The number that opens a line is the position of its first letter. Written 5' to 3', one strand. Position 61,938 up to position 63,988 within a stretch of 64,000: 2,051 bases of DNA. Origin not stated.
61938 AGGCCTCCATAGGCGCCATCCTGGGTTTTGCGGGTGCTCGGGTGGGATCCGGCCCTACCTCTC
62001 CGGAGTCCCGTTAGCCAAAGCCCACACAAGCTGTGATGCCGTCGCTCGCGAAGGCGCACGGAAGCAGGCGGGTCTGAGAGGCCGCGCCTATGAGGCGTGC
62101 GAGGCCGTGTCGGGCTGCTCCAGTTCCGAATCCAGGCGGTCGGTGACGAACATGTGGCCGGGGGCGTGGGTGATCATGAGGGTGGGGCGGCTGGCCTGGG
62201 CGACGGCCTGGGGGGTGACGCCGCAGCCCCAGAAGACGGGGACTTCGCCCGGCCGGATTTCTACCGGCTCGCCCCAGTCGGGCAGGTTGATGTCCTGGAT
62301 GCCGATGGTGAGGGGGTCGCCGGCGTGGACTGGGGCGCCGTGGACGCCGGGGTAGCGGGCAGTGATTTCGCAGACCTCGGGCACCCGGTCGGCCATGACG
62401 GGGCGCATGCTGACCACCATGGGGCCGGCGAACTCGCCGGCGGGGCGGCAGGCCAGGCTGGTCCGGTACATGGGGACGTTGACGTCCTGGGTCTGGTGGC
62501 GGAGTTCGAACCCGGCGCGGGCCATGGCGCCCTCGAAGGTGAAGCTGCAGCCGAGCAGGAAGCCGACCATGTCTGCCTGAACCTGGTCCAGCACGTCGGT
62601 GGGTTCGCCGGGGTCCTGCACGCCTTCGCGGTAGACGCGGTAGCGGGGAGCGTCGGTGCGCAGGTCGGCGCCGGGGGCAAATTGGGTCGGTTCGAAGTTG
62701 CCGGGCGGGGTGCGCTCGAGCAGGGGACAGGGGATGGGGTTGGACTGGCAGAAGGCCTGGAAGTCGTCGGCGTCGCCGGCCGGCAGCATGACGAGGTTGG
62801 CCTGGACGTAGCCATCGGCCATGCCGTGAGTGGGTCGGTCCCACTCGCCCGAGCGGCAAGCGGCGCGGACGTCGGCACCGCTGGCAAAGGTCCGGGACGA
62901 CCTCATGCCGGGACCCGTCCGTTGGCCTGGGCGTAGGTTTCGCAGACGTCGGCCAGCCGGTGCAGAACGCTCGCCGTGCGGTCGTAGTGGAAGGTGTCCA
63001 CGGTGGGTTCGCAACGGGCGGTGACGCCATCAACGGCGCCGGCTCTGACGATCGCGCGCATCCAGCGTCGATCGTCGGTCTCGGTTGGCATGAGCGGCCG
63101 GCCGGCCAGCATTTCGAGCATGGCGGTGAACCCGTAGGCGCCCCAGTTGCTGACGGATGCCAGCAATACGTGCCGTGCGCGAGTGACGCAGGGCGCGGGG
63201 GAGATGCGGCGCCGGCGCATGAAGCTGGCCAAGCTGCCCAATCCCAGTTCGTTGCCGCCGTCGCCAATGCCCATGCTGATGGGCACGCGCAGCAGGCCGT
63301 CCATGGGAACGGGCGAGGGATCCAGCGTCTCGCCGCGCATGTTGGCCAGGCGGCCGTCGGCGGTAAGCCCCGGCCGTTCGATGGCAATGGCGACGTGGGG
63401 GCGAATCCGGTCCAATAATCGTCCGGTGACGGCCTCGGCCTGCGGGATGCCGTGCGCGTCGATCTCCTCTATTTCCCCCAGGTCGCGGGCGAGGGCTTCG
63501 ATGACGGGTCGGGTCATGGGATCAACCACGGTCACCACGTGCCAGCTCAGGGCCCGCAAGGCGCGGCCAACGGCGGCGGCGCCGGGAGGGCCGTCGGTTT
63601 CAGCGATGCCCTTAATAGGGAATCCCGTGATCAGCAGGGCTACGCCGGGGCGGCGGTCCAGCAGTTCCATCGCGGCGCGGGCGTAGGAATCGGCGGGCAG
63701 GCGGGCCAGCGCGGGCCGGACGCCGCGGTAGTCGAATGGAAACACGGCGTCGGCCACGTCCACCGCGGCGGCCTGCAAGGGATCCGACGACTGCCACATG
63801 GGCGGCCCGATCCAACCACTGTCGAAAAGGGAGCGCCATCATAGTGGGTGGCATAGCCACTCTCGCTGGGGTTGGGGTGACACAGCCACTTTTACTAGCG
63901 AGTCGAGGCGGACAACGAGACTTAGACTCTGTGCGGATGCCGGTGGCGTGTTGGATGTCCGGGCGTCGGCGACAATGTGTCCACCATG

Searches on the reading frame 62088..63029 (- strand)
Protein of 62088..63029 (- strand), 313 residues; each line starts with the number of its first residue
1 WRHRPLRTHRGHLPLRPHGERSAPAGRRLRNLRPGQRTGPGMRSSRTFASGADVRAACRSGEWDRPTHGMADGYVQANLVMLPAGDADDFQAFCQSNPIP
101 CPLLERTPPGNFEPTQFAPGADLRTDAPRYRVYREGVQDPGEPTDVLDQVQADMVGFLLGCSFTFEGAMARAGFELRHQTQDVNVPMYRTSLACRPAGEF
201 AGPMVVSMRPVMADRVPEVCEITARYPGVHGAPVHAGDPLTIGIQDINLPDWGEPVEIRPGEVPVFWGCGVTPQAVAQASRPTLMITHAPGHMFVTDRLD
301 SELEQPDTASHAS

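Call 72: search_protein_families(library=pfam, proteins=[window:62088-63029:-], max_evalue=0.001)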
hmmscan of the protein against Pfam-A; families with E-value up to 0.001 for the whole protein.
window:62088-63029:- (313 aa): 1 family
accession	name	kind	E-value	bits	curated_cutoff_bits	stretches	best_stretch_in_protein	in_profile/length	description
PF07286.17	D-Glu_cyclase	-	1.7e-64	216.4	25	1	155-297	1-143/143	D-glutamate cyclase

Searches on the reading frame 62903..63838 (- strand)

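Call 72: search_protein_families(library=pfam, proteins=[window:62903-63838:-], max_evalue=0.001)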
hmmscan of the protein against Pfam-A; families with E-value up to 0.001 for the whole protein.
window:62903-63838:- (311 aa): 1 family
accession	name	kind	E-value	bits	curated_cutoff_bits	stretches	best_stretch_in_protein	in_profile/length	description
PF14336.11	GLUCM-like_C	-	1.1e-56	192.9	27.9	1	40-295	11-290/291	D-glutamate cyclase-like, C-terminal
